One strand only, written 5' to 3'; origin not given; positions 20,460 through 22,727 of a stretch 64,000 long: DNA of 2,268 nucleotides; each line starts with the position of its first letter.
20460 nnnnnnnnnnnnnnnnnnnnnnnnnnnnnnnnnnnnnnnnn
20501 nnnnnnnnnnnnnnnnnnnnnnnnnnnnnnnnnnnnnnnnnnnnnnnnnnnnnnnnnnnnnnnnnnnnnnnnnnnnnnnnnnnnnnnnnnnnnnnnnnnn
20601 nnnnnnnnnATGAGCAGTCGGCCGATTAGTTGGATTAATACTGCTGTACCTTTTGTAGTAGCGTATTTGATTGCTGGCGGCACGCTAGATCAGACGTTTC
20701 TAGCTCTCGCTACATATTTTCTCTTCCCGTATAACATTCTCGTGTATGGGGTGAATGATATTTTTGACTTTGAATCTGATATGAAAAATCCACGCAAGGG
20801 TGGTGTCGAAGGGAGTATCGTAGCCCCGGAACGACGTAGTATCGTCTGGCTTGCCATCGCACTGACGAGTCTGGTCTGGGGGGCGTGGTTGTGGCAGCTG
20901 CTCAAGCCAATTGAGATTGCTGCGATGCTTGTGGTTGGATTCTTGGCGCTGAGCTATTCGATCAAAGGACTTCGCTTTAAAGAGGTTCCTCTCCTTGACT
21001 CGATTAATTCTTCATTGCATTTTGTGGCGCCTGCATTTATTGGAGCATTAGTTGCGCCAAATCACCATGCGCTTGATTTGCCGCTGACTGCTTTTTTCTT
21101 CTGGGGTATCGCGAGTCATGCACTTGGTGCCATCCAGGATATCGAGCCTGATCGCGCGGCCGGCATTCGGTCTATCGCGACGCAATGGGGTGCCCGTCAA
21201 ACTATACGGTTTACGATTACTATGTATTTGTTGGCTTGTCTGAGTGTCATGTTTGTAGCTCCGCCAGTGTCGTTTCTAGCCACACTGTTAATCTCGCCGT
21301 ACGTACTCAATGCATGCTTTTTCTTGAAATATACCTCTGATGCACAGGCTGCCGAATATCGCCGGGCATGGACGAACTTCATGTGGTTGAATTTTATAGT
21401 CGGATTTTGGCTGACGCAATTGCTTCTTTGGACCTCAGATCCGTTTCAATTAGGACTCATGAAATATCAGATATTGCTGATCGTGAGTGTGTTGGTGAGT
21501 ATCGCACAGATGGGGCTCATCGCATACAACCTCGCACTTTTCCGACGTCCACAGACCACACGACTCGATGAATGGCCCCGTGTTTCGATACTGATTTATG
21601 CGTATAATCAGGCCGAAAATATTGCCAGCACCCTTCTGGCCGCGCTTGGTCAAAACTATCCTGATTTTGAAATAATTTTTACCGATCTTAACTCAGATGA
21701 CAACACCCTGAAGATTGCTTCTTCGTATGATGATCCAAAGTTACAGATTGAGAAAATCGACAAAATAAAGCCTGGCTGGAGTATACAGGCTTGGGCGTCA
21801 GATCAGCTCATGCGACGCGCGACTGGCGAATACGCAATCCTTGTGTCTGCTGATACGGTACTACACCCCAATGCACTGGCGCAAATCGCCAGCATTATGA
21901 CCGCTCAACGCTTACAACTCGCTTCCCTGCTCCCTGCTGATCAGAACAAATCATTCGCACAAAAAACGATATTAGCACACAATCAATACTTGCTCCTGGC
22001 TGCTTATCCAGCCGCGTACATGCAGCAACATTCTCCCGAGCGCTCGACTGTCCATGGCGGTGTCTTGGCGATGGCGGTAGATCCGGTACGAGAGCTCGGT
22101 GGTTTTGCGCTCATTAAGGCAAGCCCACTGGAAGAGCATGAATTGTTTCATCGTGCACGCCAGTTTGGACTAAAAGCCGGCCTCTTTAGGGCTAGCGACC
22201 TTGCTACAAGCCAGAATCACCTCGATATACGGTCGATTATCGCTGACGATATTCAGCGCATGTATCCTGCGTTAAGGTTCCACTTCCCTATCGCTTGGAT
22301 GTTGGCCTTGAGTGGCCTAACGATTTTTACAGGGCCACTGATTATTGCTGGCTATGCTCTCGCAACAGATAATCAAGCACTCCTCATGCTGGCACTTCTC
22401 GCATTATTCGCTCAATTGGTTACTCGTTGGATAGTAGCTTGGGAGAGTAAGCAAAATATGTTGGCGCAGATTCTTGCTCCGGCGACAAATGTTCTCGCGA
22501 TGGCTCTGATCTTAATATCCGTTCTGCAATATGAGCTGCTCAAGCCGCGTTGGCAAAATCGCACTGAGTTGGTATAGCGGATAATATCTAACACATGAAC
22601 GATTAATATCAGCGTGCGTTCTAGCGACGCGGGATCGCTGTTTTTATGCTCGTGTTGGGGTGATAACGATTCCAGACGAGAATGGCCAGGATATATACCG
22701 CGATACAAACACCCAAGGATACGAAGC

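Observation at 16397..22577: C50-type carotenoid locus (crtI-crtE-crtB divergent from two half-cyclases and an elongase) in a genome that otherwise looks reduced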

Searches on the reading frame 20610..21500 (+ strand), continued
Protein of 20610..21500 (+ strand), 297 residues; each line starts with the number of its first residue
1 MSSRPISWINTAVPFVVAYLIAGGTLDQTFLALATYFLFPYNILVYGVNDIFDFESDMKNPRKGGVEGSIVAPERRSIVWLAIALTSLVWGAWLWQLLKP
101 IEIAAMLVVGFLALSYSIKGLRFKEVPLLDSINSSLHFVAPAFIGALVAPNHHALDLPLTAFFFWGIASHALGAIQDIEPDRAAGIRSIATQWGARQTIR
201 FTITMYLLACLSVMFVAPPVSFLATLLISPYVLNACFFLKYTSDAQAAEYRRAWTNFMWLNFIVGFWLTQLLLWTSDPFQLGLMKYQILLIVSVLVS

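Call 80: search_protein_families(library=ncbifam, proteins=[L060:7980-8840:+, L079:7965-8840:+, L035:7971-8828:+, L021:7947-8843:+, P0205, P0243, P0214, P0185], max_evalue=1e-10)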
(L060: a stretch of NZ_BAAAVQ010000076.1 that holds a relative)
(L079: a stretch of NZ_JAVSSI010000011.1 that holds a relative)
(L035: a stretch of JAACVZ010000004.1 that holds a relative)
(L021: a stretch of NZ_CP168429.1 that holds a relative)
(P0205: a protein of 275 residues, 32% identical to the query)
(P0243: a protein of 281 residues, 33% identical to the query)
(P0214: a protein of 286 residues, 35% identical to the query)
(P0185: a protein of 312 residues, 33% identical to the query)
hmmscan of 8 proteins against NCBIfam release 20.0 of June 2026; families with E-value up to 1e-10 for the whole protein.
L060:7980-8840:+ (286 aa): 4 families
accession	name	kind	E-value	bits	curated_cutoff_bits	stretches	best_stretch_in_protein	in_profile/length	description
NF009608.0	PRK13105.1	equivalog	5.6e-130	432.7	217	1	1-283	8-289/291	prenyltransferase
NF010119.0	PRK13595.1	equivalog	3.1e-41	141.8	248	1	2-277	12-280/292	prenyltransferase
NF009516.0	PRK12875.1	equivalog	5.5e-41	140.5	205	1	3-285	18-291/292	prenyltransferase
TIGR01475.1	ubiA_other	subfamily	9.8e-11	41.6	180.8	0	31-284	32-281/282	UbiA-like polyprenyltransferase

L079:7965-8840:+ (291 aa): 3 families
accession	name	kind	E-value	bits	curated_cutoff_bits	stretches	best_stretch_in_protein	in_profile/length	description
NF009608.0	PRK13105.1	equivalog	8.4e-132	438.7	217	1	6-288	8-290/291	prenyltransferase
NF009516.0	PRK12875.1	equivalog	5.9e-44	150.3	205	1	7-288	17-290/292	prenyltransferase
NF010119.0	PRK13595.1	equivalog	2.2e-43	148.8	248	1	10-241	15-244/292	prenyltransferase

L035:7971-8828:+ (285 aa): 5 families
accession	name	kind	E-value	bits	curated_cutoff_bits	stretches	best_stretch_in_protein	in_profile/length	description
NF009608.0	PRK13105.1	equivalog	6.1e-119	396.5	217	1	2-282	6-288/291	prenyltransferase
NF010119.0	PRK13595.1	equivalog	6.4e-42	144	248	1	5-281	12-284/292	prenyltransferase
NF009516.0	PRK12875.1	equivalog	3.7e-41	141.1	205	1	3-283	15-289/292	prenyltransferase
TIGR01475.1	ubiA_other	subfamily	9.5e-14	51.5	180.8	1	37-284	37-281/282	UbiA-like polyprenyltransferase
NF009523.0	PRK12884.1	equivalog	2.3e-11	43.4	269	1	57-243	56-239/279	prenyltransferase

L021:7947-8843:+ (298 aa): 4 families
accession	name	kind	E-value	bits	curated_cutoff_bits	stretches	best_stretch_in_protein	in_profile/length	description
NF009608.0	PRK13105.1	equivalog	2e-144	480.1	217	1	9-295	4-290/291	prenyltransferase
NF010119.0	PRK13595.1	equivalog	5.8e-45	154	248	1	11-292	9-284/292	prenyltransferase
NF009516.0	PRK12875.1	equivalog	1.6e-39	135.8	205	1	8-292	11-287/292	prenyltransferase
NF009523.0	PRK12884.1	equivalog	5.8e-11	42.1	269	1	37-253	28-235/279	prenyltransferase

P0205 (275 aa): 3 families
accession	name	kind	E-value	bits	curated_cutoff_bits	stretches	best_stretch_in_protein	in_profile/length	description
NF010119.0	PRK13595.1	equivalog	2.4e-35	122.5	248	1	2-250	15-263/292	prenyltransferase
NF009608.0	PRK13105.1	equivalog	4.2e-35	121.3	217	1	2-235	12-249/291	prenyltransferase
NF009516.0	PRK12875.1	equivalog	1.3e-29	103.2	205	1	3-233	21-251/292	prenyltransferase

P0243 (281 aa): 4 families
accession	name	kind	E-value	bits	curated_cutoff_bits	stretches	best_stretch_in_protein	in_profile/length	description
NF009516.0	PRK12875.1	equivalog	1.5e-77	260.6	205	1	6-280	19-289/292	prenyltransferase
NF010119.0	PRK13595.1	equivalog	2e-48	165.4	248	1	2-275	10-285/292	prenyltransferase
NF009608.0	PRK13105.1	equivalog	4e-44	150.9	217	1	3-279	8-288/291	prenyltransferase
NF009525.0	PRK12887.1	equivalog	3.1e-12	46.5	226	1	40-236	53-256/310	homogentisate phytyltransferase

P0214 (286 aa): 4 families
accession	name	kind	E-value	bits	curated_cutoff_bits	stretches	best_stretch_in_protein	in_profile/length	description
NF009516.0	PRK12875.1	equivalog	1.2e-81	274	205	1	3-274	16-284/292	prenyltransferase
NF010119.0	PRK13595.1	equivalog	6.2e-45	153.9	248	1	2-280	10-291/292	prenyltransferase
NF009608.0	PRK13105.1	equivalog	2.2e-42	145.2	217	1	4-271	9-281/291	prenyltransferase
TIGR01475.1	ubiA_other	subfamily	2.4e-11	43.6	180.8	1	35-276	30-277/282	UbiA-like polyprenyltransferase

P0185 (312 aa): 3 families
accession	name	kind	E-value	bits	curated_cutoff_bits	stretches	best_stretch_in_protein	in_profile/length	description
NF010119.0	PRK13595.1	equivalog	2.8e-48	164.9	248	1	6-275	14-284/292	prenyltransferase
NF009608.0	PRK13105.1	equivalog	8.4e-47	159.7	217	1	4-275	9-287/291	prenyltransferase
NF009516.0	PRK12875.1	equivalog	1.4e-43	149.1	205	1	7-277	20-289/292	prenyltransferase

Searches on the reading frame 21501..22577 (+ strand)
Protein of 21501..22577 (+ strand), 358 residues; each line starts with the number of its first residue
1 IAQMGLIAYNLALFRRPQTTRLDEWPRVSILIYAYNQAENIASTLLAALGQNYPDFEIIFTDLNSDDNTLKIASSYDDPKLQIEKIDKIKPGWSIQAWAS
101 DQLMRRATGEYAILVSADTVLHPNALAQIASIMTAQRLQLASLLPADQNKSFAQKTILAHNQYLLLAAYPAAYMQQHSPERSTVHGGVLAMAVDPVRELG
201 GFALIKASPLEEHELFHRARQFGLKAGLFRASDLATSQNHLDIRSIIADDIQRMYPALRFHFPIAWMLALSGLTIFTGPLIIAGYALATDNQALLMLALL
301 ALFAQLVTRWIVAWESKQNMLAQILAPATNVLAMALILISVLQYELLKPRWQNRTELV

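Call 49: search_solved_structures(query=window:21501-22577:+, max_evalue=0.01)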
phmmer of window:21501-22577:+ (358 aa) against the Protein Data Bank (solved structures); distinct sequences matched with E-value up to 0.01: 9.
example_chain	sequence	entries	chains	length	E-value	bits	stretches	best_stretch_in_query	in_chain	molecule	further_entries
2z87_A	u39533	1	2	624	5.7e-08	35.6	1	18-128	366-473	Chondroitin synthase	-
2z86_A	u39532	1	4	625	5.7e-08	35.6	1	18-128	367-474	Chondroitin synthase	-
1h7l_A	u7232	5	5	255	1.2e-06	31.2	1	26-130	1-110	SPORE COAT POLYSACCHARIDE BIOSYNTHESIS PROTEIN SPSA | PROTEIN (SPORE COAT POLYSACCHARIDE BIOSYNTHESIS PROTEIN SPSA)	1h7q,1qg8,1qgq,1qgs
8vh7_A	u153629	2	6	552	0.00017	24.2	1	26-141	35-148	Heparosan synthase B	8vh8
8viw_A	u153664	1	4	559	0.00018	24.1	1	26-141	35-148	Heparosan synthase B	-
3bcv_A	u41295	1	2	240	0.00024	23.7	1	26-121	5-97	Putative glycosyltransferase protein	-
5tze_C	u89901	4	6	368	0.0025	20.4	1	28-133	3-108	Glycosyl transferase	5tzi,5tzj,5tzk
6p61_A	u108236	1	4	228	0.0052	19.3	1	23-124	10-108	Glycosyltransferase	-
5tz8_A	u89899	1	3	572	0.0056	19.2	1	28-133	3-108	Glycosyl transferase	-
